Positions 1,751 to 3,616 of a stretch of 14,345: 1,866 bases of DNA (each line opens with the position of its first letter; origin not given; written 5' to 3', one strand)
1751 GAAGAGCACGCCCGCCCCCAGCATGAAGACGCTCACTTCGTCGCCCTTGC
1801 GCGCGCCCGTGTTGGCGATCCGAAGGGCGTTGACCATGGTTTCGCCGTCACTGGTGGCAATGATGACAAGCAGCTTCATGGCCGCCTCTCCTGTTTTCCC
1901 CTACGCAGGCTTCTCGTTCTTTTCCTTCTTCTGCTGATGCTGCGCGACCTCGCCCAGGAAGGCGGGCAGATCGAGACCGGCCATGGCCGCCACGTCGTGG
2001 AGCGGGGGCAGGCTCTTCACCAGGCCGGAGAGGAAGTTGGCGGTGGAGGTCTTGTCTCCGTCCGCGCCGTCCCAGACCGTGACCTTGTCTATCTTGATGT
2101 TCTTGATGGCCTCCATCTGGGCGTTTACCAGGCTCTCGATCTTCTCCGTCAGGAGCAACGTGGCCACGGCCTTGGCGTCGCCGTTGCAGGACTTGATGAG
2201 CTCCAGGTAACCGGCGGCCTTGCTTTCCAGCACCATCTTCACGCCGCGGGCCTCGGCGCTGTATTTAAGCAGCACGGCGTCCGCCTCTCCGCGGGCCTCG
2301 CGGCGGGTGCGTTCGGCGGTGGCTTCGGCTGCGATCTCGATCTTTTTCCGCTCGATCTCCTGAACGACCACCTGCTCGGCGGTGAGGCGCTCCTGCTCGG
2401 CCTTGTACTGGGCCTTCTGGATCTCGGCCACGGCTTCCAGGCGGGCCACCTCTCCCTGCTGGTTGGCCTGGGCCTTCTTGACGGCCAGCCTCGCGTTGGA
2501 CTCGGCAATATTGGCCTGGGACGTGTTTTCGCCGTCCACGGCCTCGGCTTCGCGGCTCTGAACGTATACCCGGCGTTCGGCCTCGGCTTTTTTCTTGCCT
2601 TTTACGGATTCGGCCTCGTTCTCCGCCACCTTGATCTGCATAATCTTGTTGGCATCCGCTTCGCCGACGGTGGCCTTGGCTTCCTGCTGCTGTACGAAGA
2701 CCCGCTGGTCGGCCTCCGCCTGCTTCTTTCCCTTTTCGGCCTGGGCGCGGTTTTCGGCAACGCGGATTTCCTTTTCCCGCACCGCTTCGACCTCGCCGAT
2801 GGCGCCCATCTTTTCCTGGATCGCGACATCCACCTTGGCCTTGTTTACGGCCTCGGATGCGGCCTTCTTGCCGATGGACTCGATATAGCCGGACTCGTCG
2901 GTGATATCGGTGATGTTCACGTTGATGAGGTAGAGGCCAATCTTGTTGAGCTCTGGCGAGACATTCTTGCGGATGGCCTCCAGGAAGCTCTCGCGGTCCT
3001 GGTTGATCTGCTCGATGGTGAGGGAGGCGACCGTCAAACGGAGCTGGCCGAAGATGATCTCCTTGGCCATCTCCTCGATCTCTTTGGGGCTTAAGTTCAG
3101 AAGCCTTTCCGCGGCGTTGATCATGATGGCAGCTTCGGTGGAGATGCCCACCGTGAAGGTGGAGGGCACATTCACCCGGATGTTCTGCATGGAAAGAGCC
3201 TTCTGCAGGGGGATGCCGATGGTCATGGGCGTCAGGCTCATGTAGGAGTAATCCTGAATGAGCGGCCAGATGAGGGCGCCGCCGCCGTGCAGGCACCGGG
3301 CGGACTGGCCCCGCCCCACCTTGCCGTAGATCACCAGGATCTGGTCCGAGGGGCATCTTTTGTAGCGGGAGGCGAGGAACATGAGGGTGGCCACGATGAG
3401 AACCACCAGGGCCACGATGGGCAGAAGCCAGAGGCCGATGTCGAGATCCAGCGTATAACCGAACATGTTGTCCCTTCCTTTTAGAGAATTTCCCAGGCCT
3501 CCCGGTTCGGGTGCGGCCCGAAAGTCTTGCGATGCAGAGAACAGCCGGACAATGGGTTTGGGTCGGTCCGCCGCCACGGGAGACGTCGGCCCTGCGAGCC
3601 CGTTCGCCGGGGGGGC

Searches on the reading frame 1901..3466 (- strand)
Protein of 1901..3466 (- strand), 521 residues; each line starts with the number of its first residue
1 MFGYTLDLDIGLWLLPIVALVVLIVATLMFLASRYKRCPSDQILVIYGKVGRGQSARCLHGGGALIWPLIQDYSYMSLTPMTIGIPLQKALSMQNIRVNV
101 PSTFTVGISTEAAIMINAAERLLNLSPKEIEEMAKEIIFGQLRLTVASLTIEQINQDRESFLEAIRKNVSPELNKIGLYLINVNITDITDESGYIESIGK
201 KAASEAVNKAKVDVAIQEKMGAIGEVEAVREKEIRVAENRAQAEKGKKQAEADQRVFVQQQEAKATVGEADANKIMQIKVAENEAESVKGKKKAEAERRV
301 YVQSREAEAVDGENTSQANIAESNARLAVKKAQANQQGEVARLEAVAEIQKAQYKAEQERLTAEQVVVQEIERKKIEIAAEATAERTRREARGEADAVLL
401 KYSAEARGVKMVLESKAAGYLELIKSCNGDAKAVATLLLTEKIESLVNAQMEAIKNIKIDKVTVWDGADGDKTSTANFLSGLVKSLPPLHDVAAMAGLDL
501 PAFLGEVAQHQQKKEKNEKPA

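Call 8: search_protein_families(library=pfam, proteins=[window:1901-3466:-], max_evalue=0.01)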
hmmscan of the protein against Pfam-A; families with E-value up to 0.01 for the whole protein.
window:1901-3466:- (521 aa): 2 families
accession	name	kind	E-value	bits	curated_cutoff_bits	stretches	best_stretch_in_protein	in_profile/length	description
PF01145.31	Band_7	-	1.2e-26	94.3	23.6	1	39-218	4-175/176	SPFH domain / Band 7 family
PF15975.10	Flot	-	5e-05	23.8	27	1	384-475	2-86/124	Flotillin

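Call 13: find_related_loci(query=window:1901-3466:-, collection=genome_contigs, flank=4000)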
Query window:1901-3466:- (521 aa) in genome_contigs; peptide patterns used: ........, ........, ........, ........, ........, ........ (x = any residue, [..] = any of these).
436 stretches matched a pattern; 208 encode a relative of the query (tblastn E <= 1e-3); the best 80 are kept; 80 distinct loci.
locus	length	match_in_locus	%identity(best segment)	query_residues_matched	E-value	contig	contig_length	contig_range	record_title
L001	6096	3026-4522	76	12-508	0e+0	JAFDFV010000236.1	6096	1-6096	MAG: Deltaproteobacteria bacterium isolate Meg22_02_Bin_90 Meg22_02_Bin_90_scaffold_72951, whole genome shotgun sequence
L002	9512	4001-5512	76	12-513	0e+0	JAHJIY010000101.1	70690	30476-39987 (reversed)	MAG: Proteobacteria bacterium isolate Modern_marine_rock_biofilm.mb.12 Modern_marine_rock.mb.12_k141_890077, whole genom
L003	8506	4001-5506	75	12-511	0e+0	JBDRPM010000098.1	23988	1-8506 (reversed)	MAG: Pseudomonadota bacterium isolate MEGAHIT-group-2.118 k141_1154689, whole genome shotgun sequence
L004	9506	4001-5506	76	10-509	0e+0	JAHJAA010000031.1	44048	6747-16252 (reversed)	MAG: Proteobacteria bacterium isolate Modern_marine.mb.199 Modern_marine.mb.199_k141_589869, whole genome shotgun sequen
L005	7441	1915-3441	75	10-516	0e+0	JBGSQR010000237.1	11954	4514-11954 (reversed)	MAG: Geobacterales bacterium isolate JTS-AC338 k141_4474035, whole genome shotgun sequence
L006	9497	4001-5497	76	12-508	0e+0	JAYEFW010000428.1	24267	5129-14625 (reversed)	MAG: Thermodesulfobacteriota bacterium isolate MAG262 MAG262_428, whole genome shotgun sequence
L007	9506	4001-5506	76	12-511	0e+0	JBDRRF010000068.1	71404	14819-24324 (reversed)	MAG: Pseudomonadota bacterium isolate MEGAHIT-group-2.86 k141_815663, whole genome shotgun sequence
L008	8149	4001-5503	76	10-508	0e+0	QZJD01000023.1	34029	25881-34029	MAG: Desulfobulbus sp. isolate SURF_48 Ga0104751_1001896, whole genome shotgun sequence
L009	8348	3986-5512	75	8-516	0e+0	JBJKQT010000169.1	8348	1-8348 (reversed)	MAG: Desulfocapsaceae bacterium isolate Bin_41 S1Ck127_2382017_flag_0_multi_14.7688_len_8348, whole genome shotgun seque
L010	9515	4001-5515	75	12-514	0e+0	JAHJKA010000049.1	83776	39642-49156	MAG: Proteobacteria bacterium isolate Modern_marine_rock_biofilm.mb.62 Modern_marine_rock.mb.62_k141_416831, whole genom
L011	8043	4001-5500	76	11-508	0e+0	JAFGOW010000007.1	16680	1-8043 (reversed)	MAG: Deltaproteobacteria bacterium isolate Zod_Metabat.652 k87_328425, whole genome shotgun sequence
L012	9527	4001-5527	74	12-518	0e+0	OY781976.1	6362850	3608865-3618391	MAG: uncultured Desulforhopalus sp. isolate bb11d97f-aff7-40c5-8ccb-5babbf234ee9 genome assembly, chromosome: 1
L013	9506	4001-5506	74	8-507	0e+0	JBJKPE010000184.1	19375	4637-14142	MAG: Thermodesulfovibrionales bacterium isolate Bin_113 S1Ck127_99827_flag_0_multi_23.2731_len_19375, whole genome shotg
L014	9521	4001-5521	75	12-516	0e+0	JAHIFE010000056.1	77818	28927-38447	MAG: Proteobacteria bacterium isolate KR11_0.1_MetaG.mb.69 KR11_0.1_MetaG.mb.69_k141_243839, whole genome shotgun sequen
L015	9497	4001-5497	77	12-508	0e+0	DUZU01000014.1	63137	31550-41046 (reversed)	MAG TPA_asm: Deltaproteobacteria bacterium isolate MAG_22204_dsfv_001 Ga0224496_10000099, whole genome shotgun sequence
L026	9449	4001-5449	76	28-507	0e+0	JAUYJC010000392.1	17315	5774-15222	MAG: Deltaproteobacteria bacterium isolate C24_metabat.bin.121_sub C24_k141_209938, whole genome shotgun sequence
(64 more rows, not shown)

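Call 32: list_cluster_members(proteins=[window:1904-3466:-, window:1904-3577:-, window:1682-1879:-, window:4779-5549:-, window:3465-3842:+, window:3511-3771:+, window:3817-4020:+, window:3785-3937:-, window:4033-4185:-, window:1280-1558:-])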
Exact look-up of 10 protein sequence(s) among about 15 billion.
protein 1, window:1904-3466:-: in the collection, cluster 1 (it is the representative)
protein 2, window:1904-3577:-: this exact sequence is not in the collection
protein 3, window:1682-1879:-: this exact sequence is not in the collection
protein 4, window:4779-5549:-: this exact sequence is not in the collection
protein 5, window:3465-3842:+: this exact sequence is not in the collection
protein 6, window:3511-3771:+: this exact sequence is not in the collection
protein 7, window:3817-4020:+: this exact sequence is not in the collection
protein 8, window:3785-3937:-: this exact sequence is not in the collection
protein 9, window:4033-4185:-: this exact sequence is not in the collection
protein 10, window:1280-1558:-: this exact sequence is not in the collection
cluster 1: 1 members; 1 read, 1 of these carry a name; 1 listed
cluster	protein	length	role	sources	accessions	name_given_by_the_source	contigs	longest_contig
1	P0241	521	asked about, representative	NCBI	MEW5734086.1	MAG: SPFH domain-containing protein [Thermodesulfobacteriota bacterium]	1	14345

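Call 35: find_encoding_contigs(protein=P0241, flank=10000)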
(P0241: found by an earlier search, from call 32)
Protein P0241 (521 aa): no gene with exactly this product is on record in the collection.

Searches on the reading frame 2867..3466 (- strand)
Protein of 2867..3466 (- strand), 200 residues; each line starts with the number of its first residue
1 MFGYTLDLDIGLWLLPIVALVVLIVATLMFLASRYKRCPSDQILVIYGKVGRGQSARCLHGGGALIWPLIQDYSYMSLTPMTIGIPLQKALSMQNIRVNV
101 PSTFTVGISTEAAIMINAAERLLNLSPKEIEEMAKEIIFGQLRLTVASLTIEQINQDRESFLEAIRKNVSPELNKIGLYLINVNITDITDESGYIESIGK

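Call 30: find_homologous_proteins(query=window:2867-3466:-, max_evalue=1e-40)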
Query window:2867-3466:- (200 aa): 1415 proteins with E <= 1e-40 among 1999 candidates; the best 120 are listed.
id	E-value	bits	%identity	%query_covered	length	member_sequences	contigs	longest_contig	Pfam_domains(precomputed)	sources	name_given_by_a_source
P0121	2.5e-102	359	83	100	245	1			PF01145.32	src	-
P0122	1.6e-101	356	82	97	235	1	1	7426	PF01145.32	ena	-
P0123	3.0e-100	352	83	97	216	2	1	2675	PF01145.32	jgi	-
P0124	1.9e-99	349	83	96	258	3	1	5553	PF01145.32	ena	-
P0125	1.5e-98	346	83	96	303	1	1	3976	PF01145.32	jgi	-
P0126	1.6e-98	346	81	97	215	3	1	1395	PF01145.32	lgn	-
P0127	1.9e-98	346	82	95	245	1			PF01145.32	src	-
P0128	3.6e-98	345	83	95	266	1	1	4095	PF01145.32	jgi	-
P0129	7.5e-96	338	81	95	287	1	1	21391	PF01145.32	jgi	-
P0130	8.0e-96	337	78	97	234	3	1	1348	PF01145.32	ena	-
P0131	2.0e-95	336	85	87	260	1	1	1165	PF01145.32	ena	-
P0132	3.6e-95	335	82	94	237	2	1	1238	PF01145.32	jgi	jgi:flotillin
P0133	5.1e-95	335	78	97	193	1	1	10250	PF01145.32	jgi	jgi:flotillin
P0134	8.1e-95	334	85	86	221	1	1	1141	PF01145.32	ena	-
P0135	4.0e-94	332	81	95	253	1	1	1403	PF01145.32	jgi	jgi:flotillin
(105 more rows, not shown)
